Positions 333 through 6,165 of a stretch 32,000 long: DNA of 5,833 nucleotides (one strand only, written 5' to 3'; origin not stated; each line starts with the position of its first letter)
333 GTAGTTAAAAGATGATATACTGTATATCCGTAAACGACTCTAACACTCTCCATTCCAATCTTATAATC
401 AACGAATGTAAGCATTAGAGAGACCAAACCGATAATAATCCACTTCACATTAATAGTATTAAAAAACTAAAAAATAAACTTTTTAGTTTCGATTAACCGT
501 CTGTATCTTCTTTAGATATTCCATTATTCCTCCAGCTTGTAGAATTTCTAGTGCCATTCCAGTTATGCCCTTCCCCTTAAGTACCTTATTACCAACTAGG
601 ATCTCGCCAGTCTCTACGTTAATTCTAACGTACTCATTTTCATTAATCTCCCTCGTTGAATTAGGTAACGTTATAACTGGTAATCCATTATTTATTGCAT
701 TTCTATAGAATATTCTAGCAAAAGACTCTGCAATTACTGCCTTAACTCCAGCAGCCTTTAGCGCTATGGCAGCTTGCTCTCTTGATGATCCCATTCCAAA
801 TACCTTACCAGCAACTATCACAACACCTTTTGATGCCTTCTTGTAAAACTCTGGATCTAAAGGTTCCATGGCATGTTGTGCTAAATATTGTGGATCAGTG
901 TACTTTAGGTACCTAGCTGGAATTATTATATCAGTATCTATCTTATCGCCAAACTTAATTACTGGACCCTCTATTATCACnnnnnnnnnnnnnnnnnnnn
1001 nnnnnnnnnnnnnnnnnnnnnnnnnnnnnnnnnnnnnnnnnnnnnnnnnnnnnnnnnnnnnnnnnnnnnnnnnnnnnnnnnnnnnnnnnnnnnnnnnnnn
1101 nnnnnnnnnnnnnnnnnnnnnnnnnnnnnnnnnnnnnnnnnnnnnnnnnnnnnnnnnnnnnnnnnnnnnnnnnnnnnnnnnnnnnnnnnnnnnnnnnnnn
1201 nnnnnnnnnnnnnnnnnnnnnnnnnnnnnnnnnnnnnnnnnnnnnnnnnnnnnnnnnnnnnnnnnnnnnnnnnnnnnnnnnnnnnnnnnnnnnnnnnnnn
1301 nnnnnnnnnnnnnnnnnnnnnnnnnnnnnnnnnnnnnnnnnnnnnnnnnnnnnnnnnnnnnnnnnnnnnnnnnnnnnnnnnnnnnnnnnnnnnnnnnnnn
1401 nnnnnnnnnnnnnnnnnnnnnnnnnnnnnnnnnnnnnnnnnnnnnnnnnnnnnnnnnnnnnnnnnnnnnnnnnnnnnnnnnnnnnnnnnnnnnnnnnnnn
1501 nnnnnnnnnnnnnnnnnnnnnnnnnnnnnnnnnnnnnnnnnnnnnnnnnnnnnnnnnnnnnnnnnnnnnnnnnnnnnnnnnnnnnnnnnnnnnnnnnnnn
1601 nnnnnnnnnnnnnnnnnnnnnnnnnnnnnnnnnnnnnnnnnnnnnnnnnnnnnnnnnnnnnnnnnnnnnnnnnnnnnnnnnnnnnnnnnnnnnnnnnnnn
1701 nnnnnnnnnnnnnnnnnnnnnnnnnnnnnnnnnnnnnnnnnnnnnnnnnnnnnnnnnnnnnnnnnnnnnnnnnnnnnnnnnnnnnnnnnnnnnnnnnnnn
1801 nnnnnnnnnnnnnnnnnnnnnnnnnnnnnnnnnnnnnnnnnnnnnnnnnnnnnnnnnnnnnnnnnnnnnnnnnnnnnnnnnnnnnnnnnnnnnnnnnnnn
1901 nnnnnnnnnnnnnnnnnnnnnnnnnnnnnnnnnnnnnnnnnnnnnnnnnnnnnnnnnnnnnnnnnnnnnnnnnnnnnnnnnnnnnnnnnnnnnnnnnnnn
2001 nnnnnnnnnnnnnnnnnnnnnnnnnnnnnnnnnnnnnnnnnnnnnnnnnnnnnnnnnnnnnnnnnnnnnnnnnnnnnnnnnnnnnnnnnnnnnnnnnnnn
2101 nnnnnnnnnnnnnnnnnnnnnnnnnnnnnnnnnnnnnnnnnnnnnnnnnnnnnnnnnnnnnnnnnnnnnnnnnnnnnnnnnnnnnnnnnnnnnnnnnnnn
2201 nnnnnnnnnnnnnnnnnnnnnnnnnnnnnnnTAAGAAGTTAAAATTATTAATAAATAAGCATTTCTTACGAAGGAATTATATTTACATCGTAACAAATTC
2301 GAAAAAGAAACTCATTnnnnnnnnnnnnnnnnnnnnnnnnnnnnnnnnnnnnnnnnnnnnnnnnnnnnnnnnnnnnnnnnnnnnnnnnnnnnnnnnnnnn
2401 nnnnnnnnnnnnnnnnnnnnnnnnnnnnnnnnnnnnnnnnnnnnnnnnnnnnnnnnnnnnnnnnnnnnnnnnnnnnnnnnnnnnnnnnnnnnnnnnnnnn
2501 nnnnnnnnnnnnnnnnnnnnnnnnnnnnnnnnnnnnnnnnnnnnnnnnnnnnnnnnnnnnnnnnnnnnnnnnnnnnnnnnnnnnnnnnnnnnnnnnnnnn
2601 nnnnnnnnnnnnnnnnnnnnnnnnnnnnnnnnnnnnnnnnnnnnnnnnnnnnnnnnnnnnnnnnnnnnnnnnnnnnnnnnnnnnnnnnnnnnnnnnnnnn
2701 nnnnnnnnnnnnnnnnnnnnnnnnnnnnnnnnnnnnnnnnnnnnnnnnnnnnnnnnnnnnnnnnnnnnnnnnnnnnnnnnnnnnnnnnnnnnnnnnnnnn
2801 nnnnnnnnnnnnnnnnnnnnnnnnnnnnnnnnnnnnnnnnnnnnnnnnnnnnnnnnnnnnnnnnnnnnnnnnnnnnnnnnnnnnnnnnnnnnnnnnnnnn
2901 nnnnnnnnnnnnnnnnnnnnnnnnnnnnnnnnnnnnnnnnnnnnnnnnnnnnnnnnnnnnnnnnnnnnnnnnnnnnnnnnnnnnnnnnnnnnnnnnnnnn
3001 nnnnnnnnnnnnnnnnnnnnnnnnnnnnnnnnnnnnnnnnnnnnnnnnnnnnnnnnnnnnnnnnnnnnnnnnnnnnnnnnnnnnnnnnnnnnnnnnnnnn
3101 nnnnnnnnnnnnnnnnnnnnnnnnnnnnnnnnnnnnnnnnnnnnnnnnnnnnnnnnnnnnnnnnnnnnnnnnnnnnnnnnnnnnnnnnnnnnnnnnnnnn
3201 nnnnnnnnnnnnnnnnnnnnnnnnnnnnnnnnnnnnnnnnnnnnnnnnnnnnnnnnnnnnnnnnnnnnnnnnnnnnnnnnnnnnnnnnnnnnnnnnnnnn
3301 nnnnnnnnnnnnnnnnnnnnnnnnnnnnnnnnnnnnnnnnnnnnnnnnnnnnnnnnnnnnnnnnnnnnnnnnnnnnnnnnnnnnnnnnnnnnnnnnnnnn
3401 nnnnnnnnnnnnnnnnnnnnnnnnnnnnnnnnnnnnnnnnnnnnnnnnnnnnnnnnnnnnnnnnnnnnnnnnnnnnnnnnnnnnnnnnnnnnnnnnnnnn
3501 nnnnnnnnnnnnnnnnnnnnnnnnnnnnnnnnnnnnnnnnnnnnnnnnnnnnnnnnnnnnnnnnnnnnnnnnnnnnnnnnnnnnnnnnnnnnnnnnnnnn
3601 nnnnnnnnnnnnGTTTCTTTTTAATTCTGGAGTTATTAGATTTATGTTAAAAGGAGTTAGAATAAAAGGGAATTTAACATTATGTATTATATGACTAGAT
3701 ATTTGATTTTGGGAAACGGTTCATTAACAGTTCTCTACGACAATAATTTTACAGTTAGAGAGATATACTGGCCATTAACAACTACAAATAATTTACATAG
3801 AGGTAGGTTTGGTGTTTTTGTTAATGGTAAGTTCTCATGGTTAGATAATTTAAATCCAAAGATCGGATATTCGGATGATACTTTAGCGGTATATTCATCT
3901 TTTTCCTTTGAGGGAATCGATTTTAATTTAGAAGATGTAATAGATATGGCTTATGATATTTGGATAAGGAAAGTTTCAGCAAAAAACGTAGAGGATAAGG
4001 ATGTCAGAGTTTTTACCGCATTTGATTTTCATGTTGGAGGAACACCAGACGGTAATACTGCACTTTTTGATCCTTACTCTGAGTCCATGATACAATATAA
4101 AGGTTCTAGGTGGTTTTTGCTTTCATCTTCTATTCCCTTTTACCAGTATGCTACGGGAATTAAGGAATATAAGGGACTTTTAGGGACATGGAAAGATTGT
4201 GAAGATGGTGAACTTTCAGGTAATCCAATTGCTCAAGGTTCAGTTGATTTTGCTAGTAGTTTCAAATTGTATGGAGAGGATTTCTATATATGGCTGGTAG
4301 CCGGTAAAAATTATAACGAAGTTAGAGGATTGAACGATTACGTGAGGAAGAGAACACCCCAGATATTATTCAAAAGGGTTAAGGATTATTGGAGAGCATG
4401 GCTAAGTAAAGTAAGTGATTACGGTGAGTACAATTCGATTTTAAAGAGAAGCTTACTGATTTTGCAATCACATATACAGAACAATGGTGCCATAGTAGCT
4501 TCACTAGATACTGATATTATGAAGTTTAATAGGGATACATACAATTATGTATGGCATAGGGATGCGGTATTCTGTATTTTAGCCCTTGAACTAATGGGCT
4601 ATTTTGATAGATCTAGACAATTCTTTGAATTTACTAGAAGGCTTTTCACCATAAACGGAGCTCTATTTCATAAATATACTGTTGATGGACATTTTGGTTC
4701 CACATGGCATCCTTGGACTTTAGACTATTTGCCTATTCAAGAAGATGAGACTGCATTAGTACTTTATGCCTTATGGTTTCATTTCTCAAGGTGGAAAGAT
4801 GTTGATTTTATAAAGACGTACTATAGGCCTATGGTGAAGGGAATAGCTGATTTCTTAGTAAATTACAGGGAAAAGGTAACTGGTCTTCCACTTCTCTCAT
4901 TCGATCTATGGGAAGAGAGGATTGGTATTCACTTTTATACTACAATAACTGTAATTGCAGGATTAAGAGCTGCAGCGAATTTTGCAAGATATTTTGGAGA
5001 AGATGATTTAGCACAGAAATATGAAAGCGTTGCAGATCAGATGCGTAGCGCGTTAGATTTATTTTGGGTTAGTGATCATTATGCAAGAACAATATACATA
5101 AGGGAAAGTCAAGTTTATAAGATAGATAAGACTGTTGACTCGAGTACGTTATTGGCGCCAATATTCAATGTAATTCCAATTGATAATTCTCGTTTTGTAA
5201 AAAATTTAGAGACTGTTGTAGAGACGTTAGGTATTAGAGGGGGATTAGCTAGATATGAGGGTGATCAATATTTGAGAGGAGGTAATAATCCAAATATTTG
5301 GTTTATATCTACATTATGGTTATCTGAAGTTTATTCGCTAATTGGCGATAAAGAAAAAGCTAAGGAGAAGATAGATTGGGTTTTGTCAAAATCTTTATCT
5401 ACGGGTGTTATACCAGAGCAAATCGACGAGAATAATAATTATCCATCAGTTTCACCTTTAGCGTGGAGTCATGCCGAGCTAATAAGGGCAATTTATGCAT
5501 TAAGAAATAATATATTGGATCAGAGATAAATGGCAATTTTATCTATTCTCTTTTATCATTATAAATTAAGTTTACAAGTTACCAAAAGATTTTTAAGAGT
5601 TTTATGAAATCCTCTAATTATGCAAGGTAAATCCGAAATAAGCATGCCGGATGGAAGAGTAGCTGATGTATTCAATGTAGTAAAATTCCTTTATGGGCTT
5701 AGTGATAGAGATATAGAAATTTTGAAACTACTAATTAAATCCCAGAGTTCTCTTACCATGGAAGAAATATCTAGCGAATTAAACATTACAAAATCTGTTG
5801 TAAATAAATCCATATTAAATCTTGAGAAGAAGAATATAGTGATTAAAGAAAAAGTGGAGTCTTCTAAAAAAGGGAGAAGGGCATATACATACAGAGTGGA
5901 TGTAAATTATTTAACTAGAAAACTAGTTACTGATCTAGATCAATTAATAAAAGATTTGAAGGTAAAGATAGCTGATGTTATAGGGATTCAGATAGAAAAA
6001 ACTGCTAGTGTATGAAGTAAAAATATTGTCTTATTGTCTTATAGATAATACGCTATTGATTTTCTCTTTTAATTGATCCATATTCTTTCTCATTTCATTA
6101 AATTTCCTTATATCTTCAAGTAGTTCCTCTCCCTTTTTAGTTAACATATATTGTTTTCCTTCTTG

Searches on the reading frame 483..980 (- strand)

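Call 17: search_protein_families(library=pfam, proteins=[window:483-980:-], max_evalue=0.00001)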
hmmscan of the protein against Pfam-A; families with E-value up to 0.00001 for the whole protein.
window:483-980:- (165 aa): 1 family
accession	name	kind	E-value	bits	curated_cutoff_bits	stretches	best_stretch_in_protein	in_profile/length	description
PF00694.25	Aconitase_C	-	5e-22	79.1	22.8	1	40-106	63-129/131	Aconitase C-terminal domain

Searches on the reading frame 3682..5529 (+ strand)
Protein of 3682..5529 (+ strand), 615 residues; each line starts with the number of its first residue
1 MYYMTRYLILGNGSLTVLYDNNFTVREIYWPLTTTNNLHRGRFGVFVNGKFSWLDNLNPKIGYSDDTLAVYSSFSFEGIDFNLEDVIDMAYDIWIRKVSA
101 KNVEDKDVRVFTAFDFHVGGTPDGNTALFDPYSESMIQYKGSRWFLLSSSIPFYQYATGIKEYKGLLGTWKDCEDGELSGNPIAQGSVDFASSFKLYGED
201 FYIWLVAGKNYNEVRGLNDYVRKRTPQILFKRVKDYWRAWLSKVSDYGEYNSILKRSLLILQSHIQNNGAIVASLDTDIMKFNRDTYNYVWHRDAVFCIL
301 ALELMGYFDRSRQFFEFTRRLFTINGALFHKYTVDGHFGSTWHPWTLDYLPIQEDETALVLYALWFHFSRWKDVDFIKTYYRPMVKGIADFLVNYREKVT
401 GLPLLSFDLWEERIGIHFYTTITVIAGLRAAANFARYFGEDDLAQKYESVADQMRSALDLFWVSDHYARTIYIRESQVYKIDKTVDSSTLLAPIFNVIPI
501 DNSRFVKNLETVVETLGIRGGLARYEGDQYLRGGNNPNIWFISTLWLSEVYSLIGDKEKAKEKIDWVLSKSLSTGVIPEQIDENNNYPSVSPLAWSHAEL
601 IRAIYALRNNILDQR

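Call 17: search_protein_families(library=pfam, proteins=[window:3682-5529:+], max_evalue=0.00001)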
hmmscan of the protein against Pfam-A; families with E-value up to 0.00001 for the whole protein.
window:3682-5529:+ (615 aa): 1 family
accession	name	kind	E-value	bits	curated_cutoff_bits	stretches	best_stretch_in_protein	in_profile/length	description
PF00723.27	Glyco_hydro_15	-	5.2e-36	124.9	22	1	249-605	2-427/427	Glycosyl hydrolases family 15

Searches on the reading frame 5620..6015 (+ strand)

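Call 17: search_protein_families(library=pfam, proteins=[window:5620-6015:+], max_evalue=0.00001)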
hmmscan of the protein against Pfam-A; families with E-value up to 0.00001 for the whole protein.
window:5620-6015:+ (131 aa): 5 families
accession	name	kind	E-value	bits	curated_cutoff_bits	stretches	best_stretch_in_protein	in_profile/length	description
PF01978.25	TrmB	-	1.1e-08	35.2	25.6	1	25-86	4-59/68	Sugar-specific transcriptional regulator TrmB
PF13412.12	HTH_24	-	3.4e-07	30.2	21.9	1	27-74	1-47/48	Winged helix-turn-helix DNA-binding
PF02002.24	TFIIE_alpha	-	1.3e-06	28.6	22.9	1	20-117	6-100/105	TFIIE alpha subunit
PF08279.18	HTH_11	-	2.2e-06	27.9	25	1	32-78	3-45/55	HTH domain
PF12802.13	MarR_2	-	3.9e-06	27.4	27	1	25-82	1-58/61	MarR family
